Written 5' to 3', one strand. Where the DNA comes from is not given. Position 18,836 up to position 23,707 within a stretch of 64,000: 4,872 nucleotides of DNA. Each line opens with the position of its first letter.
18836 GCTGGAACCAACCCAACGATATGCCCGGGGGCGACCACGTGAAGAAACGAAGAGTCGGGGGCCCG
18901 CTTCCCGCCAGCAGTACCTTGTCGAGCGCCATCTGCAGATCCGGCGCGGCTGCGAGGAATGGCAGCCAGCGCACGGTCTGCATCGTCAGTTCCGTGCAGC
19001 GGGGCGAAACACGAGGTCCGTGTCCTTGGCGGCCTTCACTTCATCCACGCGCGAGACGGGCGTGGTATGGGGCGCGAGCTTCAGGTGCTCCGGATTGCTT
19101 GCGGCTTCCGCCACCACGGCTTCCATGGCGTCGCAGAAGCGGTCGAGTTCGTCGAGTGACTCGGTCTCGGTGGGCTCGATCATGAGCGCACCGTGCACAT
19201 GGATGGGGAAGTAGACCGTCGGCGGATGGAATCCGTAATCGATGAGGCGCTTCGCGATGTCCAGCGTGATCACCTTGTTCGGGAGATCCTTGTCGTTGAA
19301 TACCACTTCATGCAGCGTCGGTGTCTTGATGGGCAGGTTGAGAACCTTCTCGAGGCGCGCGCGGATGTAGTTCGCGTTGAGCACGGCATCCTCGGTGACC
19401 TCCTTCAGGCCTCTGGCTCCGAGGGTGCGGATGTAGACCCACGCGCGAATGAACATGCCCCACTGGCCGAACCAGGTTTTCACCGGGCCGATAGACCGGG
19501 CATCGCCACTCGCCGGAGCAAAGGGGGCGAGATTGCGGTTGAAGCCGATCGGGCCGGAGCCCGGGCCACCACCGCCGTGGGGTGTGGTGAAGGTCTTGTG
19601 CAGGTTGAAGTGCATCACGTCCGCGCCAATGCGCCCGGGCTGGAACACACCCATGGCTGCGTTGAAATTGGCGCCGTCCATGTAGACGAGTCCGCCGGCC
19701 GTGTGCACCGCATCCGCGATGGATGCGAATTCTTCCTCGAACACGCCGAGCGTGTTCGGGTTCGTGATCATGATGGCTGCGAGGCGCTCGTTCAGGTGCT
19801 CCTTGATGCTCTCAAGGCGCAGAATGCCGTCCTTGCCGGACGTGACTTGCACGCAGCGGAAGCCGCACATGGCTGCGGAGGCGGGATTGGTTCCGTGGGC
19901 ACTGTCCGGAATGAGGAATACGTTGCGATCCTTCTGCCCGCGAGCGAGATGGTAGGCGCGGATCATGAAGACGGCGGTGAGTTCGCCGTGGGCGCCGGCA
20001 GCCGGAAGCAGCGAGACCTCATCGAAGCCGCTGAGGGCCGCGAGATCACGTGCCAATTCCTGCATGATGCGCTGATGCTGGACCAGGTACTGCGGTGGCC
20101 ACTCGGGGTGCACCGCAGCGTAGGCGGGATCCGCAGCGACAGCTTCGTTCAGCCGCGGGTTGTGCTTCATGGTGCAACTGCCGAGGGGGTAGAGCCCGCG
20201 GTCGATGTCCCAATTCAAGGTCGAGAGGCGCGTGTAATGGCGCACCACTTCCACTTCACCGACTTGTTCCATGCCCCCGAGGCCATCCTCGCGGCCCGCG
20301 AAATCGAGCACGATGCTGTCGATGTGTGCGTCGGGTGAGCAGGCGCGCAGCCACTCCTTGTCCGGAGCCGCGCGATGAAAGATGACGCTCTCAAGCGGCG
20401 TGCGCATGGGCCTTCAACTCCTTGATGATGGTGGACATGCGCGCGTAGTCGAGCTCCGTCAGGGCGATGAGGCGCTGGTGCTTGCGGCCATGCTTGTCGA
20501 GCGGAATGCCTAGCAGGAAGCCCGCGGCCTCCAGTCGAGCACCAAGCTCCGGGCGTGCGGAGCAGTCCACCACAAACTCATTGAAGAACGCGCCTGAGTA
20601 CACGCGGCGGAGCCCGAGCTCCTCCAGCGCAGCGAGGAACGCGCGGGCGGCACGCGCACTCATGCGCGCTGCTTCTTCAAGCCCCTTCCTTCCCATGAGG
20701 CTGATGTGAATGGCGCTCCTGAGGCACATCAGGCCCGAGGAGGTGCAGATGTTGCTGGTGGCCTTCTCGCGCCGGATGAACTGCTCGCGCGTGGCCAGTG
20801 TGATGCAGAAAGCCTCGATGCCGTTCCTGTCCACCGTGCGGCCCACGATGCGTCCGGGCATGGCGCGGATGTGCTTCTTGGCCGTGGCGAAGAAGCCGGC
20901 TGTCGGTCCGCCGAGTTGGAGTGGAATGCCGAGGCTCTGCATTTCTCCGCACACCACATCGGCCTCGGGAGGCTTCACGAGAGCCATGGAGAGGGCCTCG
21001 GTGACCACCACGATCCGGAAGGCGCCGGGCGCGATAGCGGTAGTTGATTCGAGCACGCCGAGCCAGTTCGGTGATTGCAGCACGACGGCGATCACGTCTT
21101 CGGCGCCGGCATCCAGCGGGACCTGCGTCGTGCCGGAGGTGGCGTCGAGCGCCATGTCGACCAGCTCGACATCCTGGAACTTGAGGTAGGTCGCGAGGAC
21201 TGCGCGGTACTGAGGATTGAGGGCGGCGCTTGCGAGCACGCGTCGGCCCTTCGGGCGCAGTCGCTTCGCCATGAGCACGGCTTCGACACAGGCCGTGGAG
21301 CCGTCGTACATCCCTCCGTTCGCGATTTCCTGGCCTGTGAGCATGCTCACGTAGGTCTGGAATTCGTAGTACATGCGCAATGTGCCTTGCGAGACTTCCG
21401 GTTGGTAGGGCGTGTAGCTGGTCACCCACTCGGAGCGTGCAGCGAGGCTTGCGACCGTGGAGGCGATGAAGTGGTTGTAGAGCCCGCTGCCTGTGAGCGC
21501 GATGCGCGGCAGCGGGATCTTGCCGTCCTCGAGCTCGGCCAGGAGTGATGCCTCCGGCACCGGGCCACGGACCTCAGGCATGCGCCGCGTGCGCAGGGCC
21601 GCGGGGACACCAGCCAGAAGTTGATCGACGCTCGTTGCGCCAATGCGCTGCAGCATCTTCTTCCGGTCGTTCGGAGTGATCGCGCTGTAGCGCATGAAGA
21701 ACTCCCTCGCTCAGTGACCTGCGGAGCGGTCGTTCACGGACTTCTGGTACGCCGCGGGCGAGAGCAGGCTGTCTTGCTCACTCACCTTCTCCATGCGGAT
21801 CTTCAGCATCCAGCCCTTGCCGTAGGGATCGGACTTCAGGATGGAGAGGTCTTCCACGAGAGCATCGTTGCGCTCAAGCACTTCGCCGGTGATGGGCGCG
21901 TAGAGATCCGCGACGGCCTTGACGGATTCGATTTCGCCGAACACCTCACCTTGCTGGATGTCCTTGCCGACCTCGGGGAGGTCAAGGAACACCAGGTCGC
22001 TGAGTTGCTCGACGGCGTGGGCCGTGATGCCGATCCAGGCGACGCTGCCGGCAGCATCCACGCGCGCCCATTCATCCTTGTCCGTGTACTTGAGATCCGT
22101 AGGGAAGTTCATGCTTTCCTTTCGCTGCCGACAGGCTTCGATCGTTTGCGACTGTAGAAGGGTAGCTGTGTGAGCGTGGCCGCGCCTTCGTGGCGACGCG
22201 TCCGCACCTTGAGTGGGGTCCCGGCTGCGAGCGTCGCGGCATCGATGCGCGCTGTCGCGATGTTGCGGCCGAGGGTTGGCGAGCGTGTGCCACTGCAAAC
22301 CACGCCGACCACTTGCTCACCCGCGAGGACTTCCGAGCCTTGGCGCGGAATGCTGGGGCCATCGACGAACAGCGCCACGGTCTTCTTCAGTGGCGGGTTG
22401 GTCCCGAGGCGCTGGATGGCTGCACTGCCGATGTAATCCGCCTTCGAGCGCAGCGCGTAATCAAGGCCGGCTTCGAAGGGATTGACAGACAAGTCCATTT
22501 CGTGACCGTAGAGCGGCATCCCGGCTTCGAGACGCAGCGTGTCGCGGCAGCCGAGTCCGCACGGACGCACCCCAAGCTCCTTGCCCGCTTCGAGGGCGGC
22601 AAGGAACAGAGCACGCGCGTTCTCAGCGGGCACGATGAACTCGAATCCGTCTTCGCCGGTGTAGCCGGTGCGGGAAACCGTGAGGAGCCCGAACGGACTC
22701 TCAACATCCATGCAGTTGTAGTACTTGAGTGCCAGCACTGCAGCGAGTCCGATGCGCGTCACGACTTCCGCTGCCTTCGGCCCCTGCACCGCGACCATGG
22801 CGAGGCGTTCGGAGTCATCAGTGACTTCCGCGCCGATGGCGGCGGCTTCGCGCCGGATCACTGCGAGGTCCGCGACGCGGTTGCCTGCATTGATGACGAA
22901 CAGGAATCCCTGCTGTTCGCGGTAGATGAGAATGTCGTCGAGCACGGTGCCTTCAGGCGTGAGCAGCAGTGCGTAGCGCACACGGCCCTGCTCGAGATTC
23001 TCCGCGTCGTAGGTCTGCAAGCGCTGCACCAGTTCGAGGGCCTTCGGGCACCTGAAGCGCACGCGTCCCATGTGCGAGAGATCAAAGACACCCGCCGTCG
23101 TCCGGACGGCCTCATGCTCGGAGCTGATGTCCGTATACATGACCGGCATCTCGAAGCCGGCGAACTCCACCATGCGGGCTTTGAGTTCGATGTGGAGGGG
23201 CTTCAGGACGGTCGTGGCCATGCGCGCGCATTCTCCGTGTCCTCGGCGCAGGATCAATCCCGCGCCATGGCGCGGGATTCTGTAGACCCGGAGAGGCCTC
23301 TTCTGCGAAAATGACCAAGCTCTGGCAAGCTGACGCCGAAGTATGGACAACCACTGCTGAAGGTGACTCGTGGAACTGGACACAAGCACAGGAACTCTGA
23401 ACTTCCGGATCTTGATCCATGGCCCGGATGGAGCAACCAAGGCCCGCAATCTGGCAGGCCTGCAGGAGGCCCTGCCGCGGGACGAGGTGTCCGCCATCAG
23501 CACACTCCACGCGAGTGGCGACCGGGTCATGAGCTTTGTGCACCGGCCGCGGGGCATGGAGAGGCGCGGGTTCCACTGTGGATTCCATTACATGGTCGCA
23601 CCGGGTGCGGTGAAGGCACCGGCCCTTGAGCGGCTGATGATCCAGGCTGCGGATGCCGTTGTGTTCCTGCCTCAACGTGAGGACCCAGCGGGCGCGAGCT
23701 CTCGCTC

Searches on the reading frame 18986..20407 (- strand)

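Call 41: search_protein_families(library=pfam, proteins=[window:18986-20407:-], max_evalue=0.0001)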
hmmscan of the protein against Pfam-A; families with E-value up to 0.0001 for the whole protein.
window:18986-20407:- (473 aa): 3 families
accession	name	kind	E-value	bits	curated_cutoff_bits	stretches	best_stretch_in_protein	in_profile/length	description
PF21478.3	GcvP2_C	-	1.1e-27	96.8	27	1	338-436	2-103/122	Glycine dehydrogenase, C-terminal domain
PF00266.25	Aminotran_5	-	4.7e-07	29.5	21.5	1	152-278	79-207/371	Aminotransferase class-V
PF02347.22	GDC-P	-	3.4e-05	23.3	26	0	197-285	194-271/429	Glycine cleavage system P-protein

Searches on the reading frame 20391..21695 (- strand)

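Call 41: search_protein_families(library=pfam, proteins=[window:20391-21695:-], max_evalue=0.0001)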
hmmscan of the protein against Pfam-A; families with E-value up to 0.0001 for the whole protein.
window:20391-21695:- (434 aa): 1 family
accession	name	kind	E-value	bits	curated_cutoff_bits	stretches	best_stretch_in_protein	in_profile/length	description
PF02347.22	GDC-P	-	1.1e-93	314.9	26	1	2-414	2-415/429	Glycine cleavage system P-protein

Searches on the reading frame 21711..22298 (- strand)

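Call 41: search_protein_families(library=pfam, proteins=[window:21711-22298:-], max_evalue=0.0001)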
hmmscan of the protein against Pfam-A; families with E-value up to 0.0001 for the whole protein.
window:21711-22298:- (195 aa): 1 family
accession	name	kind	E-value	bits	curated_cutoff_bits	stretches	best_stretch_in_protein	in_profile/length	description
PF01597.25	GCV_H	-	8.2e-38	129.5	22.2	1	69-190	1-121/122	Glycine cleavage H-protein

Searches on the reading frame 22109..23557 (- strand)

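Call 41: search_protein_families(library=pfam, proteins=[window:22109-23557:-], max_evalue=0.0001)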
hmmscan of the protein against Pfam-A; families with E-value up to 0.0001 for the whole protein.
window:22109-23557:- (482 aa): 2 families
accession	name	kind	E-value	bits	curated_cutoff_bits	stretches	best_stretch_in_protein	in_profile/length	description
PF01571.26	GCV_T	-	5.6e-81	272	25.6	1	120-367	3-254/255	Aminomethyltransferase folate-binding domain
PF08669.17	GCV_T_C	-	7e-17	61.5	25.9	1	391-468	1-79/80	Glycine cleavage T-protein C-terminal barrel domain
